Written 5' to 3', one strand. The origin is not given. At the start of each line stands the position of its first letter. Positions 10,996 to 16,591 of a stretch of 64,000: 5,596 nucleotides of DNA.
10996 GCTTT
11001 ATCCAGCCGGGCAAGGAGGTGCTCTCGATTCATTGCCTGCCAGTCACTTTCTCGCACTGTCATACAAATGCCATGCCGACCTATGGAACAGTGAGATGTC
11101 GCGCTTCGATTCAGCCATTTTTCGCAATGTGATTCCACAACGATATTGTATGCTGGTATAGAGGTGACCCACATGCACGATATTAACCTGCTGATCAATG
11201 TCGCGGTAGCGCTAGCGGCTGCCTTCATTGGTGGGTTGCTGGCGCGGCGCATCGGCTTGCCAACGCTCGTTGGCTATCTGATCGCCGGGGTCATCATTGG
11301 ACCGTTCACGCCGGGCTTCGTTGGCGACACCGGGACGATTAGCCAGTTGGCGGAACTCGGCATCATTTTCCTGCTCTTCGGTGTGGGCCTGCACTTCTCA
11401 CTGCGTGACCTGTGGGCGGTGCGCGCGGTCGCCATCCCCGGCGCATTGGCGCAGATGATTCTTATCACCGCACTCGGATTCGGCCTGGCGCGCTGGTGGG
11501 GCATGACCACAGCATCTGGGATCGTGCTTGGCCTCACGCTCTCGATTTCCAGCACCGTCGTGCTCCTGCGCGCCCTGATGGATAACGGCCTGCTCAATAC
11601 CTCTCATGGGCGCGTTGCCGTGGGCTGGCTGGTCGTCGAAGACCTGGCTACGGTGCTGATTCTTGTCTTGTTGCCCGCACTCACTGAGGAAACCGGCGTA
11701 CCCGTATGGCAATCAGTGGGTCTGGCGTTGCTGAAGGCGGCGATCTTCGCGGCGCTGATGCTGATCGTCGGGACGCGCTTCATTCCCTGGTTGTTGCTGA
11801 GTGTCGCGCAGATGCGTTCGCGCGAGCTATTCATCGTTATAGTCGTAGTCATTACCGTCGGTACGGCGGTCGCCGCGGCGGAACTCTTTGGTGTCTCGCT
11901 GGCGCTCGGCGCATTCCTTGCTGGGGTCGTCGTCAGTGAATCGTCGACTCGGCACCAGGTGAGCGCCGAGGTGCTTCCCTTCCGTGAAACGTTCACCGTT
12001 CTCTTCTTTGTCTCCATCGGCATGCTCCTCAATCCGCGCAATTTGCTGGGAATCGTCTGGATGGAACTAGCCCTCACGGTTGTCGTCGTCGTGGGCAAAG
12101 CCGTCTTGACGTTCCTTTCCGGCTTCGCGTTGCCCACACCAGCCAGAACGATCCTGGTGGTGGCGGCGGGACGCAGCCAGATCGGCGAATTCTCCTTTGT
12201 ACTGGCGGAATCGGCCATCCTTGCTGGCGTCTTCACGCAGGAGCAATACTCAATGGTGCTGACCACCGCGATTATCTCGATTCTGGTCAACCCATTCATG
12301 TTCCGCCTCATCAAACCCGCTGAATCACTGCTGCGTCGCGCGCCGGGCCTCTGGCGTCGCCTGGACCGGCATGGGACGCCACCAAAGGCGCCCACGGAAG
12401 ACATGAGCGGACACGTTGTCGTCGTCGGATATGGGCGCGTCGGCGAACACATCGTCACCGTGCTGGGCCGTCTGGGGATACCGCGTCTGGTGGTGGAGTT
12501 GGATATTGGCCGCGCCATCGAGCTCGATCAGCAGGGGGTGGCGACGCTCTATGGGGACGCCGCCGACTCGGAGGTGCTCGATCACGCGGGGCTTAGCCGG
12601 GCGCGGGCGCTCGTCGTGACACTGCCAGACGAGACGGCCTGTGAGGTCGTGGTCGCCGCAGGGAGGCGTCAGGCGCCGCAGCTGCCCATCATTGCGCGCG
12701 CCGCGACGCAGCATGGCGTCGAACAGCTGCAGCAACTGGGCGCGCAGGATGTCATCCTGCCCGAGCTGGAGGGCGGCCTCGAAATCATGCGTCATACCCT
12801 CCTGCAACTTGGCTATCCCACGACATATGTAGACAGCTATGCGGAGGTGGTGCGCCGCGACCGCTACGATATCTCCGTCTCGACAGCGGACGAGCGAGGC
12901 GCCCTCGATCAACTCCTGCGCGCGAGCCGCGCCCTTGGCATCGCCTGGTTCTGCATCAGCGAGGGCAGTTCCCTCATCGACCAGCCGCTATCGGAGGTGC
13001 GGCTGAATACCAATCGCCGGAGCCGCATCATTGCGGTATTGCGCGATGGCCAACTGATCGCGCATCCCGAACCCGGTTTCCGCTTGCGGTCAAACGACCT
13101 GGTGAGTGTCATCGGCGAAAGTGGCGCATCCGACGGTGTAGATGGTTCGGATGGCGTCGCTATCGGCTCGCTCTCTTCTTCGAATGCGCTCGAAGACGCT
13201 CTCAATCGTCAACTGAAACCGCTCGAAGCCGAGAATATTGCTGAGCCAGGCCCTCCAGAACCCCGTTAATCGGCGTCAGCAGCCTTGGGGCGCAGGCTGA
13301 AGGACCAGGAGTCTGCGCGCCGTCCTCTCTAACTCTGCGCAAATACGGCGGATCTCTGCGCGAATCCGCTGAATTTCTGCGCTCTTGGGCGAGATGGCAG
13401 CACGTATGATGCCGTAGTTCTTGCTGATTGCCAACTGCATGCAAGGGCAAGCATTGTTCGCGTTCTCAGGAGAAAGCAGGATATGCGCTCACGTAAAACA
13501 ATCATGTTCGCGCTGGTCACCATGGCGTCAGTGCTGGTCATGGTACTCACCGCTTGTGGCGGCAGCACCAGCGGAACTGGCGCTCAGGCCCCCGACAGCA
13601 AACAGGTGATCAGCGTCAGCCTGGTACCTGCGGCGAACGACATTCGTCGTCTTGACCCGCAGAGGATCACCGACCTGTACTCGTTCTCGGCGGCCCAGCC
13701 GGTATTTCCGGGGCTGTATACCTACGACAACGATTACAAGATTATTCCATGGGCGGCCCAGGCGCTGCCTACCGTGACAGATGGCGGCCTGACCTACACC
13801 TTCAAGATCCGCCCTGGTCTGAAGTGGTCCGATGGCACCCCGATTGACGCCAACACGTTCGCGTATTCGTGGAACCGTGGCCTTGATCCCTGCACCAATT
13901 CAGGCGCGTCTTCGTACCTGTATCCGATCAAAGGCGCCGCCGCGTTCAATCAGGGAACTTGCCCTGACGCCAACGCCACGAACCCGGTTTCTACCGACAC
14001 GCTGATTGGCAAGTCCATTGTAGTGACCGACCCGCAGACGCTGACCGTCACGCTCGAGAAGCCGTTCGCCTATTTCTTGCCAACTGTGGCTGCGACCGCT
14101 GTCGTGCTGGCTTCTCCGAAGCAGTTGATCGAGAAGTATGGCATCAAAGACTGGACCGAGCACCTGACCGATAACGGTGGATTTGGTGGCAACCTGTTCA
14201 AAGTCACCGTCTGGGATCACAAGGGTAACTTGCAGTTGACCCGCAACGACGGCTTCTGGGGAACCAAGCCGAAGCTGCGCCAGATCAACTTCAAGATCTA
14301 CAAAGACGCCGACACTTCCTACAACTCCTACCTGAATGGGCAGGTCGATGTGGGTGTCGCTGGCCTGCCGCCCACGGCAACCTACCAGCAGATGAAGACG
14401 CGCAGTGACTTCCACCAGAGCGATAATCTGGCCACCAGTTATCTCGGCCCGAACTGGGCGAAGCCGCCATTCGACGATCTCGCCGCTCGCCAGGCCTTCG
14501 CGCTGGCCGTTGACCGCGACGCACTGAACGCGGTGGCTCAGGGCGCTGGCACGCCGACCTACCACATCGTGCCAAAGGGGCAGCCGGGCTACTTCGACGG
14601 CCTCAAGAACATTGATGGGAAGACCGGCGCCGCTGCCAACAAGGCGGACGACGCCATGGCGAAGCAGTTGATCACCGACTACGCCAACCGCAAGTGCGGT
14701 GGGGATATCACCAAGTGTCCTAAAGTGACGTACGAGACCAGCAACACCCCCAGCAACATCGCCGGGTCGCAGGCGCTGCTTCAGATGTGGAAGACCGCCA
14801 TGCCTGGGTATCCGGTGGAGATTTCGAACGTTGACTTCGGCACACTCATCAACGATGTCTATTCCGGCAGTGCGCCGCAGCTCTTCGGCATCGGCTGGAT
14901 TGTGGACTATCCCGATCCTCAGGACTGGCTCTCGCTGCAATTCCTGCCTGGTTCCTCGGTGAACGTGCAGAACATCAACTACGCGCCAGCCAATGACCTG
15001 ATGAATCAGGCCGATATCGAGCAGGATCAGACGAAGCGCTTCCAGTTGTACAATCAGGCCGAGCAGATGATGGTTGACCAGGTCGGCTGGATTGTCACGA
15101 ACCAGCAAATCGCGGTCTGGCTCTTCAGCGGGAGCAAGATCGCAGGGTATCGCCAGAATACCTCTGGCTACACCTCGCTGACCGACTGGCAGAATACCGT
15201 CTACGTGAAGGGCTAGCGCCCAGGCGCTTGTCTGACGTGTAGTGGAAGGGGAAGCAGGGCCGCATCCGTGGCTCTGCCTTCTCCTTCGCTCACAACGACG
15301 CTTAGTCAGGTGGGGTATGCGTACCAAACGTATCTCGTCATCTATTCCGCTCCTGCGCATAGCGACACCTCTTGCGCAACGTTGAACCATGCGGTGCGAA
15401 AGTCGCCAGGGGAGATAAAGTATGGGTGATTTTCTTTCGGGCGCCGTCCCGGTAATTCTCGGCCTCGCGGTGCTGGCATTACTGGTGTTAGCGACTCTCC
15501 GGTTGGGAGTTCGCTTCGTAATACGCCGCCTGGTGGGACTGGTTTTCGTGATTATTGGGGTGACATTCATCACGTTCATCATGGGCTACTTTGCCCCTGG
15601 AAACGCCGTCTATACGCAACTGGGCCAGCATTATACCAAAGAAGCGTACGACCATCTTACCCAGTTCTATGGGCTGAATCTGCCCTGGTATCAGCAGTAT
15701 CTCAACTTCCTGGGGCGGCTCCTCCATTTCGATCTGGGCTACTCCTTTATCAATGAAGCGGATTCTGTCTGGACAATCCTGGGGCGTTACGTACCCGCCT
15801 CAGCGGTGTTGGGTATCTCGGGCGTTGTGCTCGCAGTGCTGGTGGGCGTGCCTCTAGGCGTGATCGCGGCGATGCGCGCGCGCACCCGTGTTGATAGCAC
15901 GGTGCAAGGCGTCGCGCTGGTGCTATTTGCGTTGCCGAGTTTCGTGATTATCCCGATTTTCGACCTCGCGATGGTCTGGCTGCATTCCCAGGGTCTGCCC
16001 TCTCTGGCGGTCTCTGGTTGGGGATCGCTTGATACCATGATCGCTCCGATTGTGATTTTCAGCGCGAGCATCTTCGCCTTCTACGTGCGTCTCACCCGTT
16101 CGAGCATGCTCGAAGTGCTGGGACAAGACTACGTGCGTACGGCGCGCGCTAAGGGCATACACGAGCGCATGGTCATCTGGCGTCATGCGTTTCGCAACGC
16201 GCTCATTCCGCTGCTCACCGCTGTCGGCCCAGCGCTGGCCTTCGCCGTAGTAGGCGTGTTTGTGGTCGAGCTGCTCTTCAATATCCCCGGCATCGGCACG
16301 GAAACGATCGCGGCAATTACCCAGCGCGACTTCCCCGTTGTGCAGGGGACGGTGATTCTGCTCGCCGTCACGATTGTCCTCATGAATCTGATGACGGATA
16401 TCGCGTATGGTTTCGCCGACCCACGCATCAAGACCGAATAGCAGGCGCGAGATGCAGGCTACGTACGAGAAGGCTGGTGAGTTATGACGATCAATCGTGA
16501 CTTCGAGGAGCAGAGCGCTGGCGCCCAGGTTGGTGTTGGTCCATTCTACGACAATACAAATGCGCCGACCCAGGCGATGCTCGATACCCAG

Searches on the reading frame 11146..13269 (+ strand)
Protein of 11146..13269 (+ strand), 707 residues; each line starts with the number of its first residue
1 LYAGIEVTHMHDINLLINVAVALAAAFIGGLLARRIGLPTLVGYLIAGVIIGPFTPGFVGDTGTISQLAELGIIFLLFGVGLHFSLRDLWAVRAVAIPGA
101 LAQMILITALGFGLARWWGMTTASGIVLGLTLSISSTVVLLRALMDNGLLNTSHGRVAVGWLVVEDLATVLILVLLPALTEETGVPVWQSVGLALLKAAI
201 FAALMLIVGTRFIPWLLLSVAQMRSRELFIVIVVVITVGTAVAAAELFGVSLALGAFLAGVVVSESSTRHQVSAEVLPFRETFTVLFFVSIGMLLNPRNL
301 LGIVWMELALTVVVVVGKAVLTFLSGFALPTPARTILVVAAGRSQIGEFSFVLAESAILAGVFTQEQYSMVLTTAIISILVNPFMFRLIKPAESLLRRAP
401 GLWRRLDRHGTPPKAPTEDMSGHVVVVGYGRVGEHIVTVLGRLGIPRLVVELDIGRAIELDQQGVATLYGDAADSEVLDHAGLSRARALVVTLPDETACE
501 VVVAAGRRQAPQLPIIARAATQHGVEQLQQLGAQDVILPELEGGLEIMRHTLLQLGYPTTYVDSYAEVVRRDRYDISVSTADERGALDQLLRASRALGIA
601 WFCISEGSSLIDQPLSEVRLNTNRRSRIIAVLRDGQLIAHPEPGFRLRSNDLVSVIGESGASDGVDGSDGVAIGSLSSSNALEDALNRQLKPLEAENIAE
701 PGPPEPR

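Call 62: search_protein_families(library=pfam, proteins=[window:11146-13269:+], max_evalue=0.0001)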
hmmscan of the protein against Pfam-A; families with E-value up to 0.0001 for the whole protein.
window:11146-13269:+ (707 aa): 3 families
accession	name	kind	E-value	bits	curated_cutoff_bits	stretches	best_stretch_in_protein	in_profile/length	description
PF00999.27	Na_H_Exchanger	-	5.4e-59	200.4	26.2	1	24-387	2-370/375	Sodium/hydrogen exchanger, transmembrane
PF02254.24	TrkA_N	-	3.3e-23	82.7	23.8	1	424-539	1-116/116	TrkA-N domain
PF02080.26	TrkA_C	-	2.6e-09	37.3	27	1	600-661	2-62/71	TrkA-C domain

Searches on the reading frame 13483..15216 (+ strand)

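Call 62: search_protein_families(library=pfam, proteins=[window:13483-15216:+], max_evalue=0.0001)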
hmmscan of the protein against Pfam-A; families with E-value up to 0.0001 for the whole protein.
window:13483-15216:+ (577 aa): 1 family
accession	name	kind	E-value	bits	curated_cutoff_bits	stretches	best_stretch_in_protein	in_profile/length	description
PF00496.27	SBP_bac_5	-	1.3e-66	225.6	32.4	1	86-489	1-363/368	Bacterial extracellular solute-binding proteins, family 5 Middle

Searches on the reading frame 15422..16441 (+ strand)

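Call 62: search_protein_families(library=pfam, proteins=[window:15422-16441:+], max_evalue=0.0001)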
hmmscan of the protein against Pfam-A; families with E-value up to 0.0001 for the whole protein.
window:15422-16441:+ (339 aa): 2 families
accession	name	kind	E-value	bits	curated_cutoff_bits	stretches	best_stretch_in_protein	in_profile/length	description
PF00528.27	BPD_transp_1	-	1.9e-39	135.8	26.4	1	142-337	1-183/184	Binding-protein-dependent transport system inner membrane component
PF19300.4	BPD_transp_1_N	-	3.1e-09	37.5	23.8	1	30-101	2-73/114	Binding-prot-dependent transport system membrane comp, N-term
